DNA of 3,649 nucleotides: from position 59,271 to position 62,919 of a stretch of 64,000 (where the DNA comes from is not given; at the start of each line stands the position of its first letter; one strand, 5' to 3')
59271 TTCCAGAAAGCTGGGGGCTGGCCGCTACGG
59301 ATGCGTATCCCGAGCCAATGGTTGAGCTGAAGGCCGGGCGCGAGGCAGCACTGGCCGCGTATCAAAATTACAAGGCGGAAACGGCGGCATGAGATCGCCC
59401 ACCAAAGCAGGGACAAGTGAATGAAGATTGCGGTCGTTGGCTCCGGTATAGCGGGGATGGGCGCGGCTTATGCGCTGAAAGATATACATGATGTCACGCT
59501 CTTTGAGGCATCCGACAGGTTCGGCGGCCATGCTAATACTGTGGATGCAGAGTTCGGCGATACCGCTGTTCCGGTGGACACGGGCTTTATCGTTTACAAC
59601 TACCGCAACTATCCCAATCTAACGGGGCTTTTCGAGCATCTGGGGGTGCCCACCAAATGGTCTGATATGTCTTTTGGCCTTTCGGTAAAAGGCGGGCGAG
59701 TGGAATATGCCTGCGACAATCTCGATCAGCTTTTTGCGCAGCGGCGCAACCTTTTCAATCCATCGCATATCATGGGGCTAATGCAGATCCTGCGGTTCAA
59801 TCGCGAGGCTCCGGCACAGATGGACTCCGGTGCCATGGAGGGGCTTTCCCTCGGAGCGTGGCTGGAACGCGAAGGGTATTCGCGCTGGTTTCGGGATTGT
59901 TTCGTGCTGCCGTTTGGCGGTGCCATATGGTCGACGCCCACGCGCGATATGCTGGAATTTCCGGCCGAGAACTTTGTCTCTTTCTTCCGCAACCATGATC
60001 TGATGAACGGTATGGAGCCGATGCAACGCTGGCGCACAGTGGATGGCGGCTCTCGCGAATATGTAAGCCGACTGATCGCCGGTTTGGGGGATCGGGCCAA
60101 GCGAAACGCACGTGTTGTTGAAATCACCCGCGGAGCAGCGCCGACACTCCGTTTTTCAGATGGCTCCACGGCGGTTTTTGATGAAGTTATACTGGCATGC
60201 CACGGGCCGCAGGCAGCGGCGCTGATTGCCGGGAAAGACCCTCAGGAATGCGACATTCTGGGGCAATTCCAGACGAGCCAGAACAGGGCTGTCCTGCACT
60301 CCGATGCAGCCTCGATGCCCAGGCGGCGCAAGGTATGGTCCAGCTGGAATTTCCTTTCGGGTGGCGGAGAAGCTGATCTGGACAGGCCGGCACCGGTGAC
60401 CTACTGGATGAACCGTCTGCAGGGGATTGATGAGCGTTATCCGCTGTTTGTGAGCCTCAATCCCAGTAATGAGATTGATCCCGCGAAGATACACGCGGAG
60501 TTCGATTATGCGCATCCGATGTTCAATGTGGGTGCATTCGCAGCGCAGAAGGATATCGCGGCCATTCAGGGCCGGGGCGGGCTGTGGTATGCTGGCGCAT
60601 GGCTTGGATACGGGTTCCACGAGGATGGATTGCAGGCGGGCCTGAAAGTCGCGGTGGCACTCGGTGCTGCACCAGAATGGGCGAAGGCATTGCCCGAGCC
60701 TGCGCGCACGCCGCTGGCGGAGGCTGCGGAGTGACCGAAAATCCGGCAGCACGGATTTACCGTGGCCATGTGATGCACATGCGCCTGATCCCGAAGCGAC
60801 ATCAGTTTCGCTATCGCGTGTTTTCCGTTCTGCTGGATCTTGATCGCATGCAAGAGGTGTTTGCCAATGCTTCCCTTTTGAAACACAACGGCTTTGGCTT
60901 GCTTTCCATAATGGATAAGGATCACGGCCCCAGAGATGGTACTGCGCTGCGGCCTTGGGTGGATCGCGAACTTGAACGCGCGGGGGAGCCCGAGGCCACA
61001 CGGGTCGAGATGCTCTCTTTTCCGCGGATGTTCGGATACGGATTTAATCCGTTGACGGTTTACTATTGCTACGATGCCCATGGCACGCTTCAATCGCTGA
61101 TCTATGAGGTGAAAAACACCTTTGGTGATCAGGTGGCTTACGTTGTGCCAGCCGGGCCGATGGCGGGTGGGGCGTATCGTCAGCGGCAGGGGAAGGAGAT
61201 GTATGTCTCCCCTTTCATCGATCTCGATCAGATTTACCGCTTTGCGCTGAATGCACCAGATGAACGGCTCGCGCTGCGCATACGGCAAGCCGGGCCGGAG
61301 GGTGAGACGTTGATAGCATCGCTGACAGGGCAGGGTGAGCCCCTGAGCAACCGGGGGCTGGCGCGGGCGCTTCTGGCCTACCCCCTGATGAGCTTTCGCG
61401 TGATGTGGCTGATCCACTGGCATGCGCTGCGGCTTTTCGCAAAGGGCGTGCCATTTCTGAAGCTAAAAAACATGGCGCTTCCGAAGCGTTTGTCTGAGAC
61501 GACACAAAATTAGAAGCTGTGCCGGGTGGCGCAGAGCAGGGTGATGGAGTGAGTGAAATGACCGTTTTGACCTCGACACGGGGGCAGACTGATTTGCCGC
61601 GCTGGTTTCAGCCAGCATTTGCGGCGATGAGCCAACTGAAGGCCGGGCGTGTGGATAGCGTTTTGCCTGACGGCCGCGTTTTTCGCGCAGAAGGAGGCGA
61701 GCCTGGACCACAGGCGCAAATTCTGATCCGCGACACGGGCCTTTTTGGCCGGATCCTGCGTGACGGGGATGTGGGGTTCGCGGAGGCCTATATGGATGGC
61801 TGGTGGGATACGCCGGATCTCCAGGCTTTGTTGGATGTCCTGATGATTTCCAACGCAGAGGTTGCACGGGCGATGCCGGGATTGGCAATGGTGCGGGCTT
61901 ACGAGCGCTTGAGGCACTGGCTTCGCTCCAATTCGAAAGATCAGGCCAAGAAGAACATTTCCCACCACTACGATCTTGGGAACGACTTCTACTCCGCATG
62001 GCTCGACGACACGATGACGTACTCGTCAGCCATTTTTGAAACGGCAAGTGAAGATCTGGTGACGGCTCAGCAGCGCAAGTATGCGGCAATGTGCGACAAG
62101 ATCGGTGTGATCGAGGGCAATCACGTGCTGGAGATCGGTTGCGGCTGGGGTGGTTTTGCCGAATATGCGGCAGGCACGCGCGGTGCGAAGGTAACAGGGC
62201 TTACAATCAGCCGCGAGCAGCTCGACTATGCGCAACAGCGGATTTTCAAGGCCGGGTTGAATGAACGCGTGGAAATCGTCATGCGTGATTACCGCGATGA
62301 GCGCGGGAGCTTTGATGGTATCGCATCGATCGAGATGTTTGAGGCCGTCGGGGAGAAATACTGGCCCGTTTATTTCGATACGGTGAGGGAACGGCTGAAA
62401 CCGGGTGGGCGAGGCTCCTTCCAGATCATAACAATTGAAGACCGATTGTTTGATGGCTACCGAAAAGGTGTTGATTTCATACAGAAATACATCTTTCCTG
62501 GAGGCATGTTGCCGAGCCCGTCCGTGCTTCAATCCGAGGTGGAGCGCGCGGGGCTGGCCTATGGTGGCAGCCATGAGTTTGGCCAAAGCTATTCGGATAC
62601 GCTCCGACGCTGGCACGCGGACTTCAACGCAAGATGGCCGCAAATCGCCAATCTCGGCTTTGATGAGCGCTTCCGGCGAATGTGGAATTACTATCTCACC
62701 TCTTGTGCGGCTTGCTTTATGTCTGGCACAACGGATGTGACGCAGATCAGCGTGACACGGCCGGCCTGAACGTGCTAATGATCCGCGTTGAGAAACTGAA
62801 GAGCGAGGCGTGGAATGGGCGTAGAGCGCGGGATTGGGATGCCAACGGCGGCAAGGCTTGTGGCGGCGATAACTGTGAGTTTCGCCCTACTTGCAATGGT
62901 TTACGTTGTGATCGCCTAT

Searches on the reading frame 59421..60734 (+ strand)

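Call 89: search_protein_families(library=pfam, proteins=[window:59421-60734:+], max_evalue=0.1)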
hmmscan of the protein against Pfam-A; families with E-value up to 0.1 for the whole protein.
window:59421-60734:+ (437 aa): 8 families
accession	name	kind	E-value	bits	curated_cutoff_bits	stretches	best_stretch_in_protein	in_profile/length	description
PF01593.30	Amino_oxidase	-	1.4e-21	77.7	19.8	1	10-268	1-261/443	Flavin containing amine oxidoreductase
PF13450.12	NAD_binding_8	-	1.4e-12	48.1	21.9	1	5-74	1-68/68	NAD(P)-binding Rossmann-like domain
PF01266.30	DAO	-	1.2e-06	28.7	27.9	1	2-39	1-39/353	FAD dependent oxidoreductase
PF00070.33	Pyr_redox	-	0.0017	19.2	22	1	2-35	1-35/82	Pyridine nucleotide-disulphide oxidoreductase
PF07992.20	Pyr_redox_2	-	0.0023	17.9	26.1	1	2-39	144-179/291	Pyridine nucleotide-disulphide oxidoreductase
PF03486.20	HI0933_like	-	0.0028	17.6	50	0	2-35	2-36/244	HI0933-like protein Rossmann domain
PF00890.30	FAD_binding_2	-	0.0029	17.3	20.4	1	3-38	2-38/414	FAD binding domain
PF13454.12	NAD_binding_9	-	0.082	13.3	21.8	0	227-260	118-152/155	FAD-NAD(P)-binding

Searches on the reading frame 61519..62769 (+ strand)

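Call 89: search_protein_families(library=pfam, proteins=[window:61519-62769:+], max_evalue=0.1)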
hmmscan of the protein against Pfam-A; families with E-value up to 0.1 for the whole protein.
window:61519-62769:+ (416 aa): 11 families
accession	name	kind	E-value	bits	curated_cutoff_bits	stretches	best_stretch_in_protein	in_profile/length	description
PF02353.26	CMAS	-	4.2e-83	279.3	27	1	139-410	2-273/273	Mycolic acid cyclopropane synthetase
PF13649.12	Methyltransf_25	-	8.1e-15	55.7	27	1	203-297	1-97/97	Methyltransferase domain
PF08241.18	Methyltransf_11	-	7.2e-13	49.4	21.2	1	204-298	1-92/95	Methyltransferase domain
PF08242.18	Methyltransf_12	-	1.1e-11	45.8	30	1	204-298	1-97/98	Methyltransferase domain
PF13489.12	Methyltransf_23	-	9.2e-10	38.9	27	1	199-308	22-123/164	Methyltransferase domain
PF13847.12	Methyltransf_31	-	2.4e-07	31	27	1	200-302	4-110/145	Methyltransferase domain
PF01728.25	FtsJ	-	7.7e-05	23.1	24.1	1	187-239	8-61/181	FtsJ-like methyltransferase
PF05175.20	MTS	-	0.0081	16.3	23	1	199-269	31-103/170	Methyltransferase small domain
PF05960.17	DUF885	-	0.016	15.2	32.4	1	123-180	184-243/532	Bacterial protein of unknown function (DUF885)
PF01135.25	PCMT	-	0.026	14.7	20.3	1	180-257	54-132/210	Protein-L-isoaspartate(D-aspartate) O-methyltransferase (PCMT)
PF07021.18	MetW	-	0.09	12.8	21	0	197-240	11-54/193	Methionine biosynthesis protein MetW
